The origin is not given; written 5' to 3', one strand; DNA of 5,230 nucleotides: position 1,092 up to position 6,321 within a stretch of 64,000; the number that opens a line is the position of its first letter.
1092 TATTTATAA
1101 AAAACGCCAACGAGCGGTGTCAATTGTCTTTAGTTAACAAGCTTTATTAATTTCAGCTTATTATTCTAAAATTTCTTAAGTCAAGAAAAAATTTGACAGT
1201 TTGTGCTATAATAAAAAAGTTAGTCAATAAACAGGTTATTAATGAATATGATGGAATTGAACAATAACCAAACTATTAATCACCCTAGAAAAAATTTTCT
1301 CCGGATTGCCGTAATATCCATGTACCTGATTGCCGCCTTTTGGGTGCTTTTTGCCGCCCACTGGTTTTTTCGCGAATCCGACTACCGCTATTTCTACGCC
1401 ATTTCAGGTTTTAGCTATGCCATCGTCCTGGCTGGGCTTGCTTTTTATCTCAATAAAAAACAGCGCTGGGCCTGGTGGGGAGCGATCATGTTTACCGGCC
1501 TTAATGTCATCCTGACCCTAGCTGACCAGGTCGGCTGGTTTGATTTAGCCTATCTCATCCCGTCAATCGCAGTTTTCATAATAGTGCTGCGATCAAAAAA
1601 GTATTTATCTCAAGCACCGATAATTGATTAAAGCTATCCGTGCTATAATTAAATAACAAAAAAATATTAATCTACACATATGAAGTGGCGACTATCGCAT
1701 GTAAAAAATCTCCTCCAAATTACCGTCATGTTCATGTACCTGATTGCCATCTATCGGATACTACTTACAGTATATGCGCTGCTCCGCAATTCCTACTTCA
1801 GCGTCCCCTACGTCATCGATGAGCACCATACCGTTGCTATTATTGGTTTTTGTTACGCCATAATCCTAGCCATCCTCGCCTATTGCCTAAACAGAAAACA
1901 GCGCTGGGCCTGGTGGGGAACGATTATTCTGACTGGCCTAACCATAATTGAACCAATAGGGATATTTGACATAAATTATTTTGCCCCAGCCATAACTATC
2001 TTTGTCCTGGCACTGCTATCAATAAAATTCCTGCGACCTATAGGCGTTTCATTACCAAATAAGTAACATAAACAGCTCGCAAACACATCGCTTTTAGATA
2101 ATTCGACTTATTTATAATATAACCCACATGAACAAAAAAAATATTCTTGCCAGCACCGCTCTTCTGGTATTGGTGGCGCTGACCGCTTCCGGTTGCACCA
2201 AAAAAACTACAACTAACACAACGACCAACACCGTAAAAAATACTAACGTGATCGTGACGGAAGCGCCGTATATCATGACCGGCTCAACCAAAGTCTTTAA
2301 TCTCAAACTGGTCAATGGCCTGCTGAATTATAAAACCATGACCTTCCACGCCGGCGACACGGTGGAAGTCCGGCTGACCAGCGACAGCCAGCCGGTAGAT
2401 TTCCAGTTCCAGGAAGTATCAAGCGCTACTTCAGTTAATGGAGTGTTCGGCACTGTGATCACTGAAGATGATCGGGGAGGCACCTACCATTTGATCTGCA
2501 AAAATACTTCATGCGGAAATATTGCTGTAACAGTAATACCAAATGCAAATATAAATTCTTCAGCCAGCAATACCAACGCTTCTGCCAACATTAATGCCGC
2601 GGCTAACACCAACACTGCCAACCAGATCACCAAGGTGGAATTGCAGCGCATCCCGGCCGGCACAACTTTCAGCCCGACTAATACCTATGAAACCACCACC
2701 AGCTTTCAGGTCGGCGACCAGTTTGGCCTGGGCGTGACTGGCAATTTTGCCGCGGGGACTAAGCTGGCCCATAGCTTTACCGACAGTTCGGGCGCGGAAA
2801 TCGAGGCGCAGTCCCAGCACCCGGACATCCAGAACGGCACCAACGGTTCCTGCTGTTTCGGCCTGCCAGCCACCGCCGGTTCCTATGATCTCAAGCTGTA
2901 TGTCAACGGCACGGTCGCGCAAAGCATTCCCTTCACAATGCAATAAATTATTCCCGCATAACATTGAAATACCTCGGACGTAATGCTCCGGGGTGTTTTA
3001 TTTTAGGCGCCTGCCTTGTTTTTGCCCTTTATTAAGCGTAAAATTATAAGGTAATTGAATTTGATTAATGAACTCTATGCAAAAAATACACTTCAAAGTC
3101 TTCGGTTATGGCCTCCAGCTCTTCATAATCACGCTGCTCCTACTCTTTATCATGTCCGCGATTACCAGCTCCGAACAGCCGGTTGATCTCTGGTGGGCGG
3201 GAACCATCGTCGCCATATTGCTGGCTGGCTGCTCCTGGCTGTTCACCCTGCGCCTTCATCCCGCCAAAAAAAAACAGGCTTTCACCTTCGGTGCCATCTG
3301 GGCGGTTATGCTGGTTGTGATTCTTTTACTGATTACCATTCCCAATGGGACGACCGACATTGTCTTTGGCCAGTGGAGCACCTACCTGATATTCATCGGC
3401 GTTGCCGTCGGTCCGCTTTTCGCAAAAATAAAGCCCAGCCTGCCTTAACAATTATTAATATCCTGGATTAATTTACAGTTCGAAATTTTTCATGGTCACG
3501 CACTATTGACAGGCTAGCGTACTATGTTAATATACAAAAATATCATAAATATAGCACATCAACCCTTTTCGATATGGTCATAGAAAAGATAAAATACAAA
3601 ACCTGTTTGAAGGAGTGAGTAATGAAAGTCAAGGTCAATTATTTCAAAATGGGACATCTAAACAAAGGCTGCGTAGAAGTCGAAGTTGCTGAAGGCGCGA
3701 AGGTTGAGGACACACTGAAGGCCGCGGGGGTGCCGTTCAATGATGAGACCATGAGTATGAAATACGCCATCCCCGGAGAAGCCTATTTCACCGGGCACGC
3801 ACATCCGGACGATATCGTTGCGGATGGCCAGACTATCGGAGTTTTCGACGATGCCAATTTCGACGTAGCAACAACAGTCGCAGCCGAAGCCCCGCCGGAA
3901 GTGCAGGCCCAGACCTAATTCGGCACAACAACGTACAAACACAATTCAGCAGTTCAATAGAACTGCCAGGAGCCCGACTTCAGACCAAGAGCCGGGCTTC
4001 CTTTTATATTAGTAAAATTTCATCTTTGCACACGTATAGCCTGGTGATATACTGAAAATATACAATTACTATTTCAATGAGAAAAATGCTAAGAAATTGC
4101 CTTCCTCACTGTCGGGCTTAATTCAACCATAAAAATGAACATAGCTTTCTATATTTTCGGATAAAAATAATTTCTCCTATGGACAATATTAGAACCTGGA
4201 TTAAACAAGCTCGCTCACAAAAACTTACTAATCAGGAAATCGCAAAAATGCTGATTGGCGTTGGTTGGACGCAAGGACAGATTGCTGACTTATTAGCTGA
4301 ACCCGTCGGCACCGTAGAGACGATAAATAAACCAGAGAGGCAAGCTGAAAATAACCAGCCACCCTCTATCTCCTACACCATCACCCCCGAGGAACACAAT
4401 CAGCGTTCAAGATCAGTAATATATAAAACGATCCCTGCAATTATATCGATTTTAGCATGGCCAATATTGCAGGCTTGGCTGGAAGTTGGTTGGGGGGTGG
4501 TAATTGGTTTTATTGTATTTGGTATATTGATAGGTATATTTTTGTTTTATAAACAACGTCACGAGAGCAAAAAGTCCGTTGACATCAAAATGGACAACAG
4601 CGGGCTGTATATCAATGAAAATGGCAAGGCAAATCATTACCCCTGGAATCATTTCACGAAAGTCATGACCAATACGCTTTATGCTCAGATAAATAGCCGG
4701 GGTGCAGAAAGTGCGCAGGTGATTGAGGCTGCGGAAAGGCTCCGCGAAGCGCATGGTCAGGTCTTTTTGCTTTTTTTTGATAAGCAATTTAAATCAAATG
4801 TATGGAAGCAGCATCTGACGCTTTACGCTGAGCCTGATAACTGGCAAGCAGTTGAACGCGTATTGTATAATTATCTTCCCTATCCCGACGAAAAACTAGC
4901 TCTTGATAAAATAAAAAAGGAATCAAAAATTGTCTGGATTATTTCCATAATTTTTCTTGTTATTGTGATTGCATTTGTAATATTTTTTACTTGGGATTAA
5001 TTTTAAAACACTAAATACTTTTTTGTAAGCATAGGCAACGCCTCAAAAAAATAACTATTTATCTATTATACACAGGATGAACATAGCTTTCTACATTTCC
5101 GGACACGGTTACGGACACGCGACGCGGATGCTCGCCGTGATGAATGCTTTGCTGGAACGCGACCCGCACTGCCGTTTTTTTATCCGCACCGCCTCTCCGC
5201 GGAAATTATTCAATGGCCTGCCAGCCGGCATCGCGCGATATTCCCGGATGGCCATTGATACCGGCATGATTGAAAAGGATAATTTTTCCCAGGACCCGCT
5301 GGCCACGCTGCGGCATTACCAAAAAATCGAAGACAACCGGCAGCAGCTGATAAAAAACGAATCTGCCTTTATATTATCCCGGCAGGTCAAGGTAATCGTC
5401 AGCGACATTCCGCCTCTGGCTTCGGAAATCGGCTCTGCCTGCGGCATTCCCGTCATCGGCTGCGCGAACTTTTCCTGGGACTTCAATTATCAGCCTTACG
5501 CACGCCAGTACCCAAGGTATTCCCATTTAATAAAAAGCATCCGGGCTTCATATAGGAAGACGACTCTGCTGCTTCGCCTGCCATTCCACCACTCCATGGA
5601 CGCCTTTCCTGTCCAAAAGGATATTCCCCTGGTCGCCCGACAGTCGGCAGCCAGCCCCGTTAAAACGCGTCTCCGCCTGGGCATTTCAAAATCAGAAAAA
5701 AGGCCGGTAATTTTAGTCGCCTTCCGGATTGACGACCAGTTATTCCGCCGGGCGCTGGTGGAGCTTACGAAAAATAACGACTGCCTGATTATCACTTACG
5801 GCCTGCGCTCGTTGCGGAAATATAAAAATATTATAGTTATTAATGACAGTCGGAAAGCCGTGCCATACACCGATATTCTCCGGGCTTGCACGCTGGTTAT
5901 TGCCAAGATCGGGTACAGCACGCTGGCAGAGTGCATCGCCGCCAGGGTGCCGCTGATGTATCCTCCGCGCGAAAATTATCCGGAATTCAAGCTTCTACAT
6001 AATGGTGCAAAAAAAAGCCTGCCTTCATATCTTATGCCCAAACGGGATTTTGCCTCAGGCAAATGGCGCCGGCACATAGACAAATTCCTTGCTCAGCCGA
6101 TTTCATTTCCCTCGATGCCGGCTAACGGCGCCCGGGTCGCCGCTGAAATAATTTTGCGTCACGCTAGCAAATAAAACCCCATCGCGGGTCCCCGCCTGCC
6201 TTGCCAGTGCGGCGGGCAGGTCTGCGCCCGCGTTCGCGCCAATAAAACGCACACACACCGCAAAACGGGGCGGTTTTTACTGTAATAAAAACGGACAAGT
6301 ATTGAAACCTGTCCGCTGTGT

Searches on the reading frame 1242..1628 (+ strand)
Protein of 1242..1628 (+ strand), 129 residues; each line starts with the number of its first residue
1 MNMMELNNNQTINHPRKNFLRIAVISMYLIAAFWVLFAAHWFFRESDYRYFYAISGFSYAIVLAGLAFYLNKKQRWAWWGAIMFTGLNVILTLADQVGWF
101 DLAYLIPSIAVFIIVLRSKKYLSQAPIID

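Call 53: search_protein_families(library=pfam, proteins=[window:1242-1628:+], max_evalue=0.001)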
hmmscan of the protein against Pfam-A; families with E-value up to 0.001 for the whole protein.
window:1242-1628:+ (129 aa): 0 families

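Call 80: find_encoding_contigs(protein=window:1242-1628:+, flank=10000, max_places=1)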
Protein window:1242-1628:+ (129 aa): 4 contigs read that carry it; 1 place shown.
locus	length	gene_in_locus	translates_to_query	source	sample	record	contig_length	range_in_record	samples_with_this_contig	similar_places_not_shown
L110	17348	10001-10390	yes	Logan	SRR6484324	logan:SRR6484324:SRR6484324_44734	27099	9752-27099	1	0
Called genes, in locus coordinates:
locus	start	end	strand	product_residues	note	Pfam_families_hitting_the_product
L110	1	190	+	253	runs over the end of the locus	-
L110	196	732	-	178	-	PF00293:NUDIX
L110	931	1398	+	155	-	PF00258:Flavodoxin_1, PF12641:Flavodoxin_3, PF12724:Flavodoxin_5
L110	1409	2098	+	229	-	PF00106:adh_short, PF08659:KR (faint), PF13561:adh_short_C2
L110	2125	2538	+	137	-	PF18899:DUF5655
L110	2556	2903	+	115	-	-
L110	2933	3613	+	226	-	PF00702:Hydrolase, PF13419:HAD_2, PF13242:Hydrolase_like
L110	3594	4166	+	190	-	-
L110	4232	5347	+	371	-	-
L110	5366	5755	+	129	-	PF01741:MscL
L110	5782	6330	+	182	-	-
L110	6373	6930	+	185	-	PF00210:Ferritin, PF02915:Rubrerythrin, PF21349:RUBY_RBDX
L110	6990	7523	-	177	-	-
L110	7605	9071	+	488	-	PF26314:MptA_B_family, PF09594:GT87 (weak), PF13231:PMT_2 (weak)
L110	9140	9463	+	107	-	-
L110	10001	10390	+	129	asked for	-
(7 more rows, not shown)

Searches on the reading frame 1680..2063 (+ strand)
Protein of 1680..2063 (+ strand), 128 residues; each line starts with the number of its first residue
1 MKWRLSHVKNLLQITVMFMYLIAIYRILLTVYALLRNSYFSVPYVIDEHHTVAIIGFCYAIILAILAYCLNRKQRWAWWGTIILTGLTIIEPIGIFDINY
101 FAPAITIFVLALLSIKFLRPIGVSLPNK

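Call 53: search_protein_families(library=pfam, proteins=[window:1680-2063:+], max_evalue=0.001)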
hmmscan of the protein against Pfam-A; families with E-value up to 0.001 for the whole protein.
window:1680-2063:+ (128 aa): 2 families
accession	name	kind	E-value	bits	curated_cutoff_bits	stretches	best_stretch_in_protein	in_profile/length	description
PF16995.10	tRNA-synt_2_TM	-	2.8e-06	27.7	26.8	1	14-90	8-85/215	Transmembrane region of lysyl-tRNA synthetase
PF09900.14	DUF2127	-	0.00034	21.3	24.3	1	49-90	67-108/140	Predicted membrane protein (DUF2127)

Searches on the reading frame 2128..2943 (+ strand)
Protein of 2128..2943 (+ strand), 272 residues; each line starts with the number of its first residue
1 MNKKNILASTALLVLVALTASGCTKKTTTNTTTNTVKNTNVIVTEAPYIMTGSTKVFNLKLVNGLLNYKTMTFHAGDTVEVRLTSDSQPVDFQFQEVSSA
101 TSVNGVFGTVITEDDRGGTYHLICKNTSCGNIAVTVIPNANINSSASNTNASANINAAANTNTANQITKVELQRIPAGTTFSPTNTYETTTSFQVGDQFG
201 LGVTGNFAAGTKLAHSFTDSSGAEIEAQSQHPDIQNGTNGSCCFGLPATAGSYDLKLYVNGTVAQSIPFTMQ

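Call 53: search_protein_families(library=pfam, proteins=[window:2128-2943:+], max_evalue=0.001)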
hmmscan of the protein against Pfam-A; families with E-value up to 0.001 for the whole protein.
window:2128-2943:+ (272 aa): 1 family
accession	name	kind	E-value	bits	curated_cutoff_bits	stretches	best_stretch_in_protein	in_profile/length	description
PF13473.12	Cupredoxin_1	-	0.00064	20.1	27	0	52-126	18-94/104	Cupredoxin-like domain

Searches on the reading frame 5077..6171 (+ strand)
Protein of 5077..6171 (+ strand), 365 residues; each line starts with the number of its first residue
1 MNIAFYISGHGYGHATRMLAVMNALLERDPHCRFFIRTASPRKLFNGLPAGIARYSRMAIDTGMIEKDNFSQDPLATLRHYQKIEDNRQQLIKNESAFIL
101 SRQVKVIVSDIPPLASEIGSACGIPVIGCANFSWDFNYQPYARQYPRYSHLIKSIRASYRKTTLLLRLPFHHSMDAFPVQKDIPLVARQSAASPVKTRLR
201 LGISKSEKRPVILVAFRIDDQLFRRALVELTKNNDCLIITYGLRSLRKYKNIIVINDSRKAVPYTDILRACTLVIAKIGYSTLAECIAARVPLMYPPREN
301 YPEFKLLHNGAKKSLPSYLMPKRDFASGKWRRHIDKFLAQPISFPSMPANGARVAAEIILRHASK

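Call 53: search_protein_families(library=pfam, proteins=[window:5077-6171:+], max_evalue=0.001)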
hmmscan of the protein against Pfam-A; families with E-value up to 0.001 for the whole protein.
window:5077-6171:+ (365 aa): 1 family
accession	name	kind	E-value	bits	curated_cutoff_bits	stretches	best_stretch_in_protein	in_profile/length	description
PF13528.12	Glyco_trans_1_3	-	0.00014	21.6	25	1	1-294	1-278/322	Glycosyl transferase family 1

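Call 63: search_protein_families(library=ncbifam, proteins=[window:5077-6171:+], max_evalue=0.001)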
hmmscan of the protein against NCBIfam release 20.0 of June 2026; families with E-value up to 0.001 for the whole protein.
window:5077-6171:+ (365 aa): 1 family
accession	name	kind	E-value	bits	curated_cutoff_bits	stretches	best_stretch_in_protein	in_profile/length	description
TIGR00661.1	MJ1255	subfamily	2.9e-06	26.8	195.9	1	5-303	4-280/321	MJ1255/VC2487 family glycosyltransferase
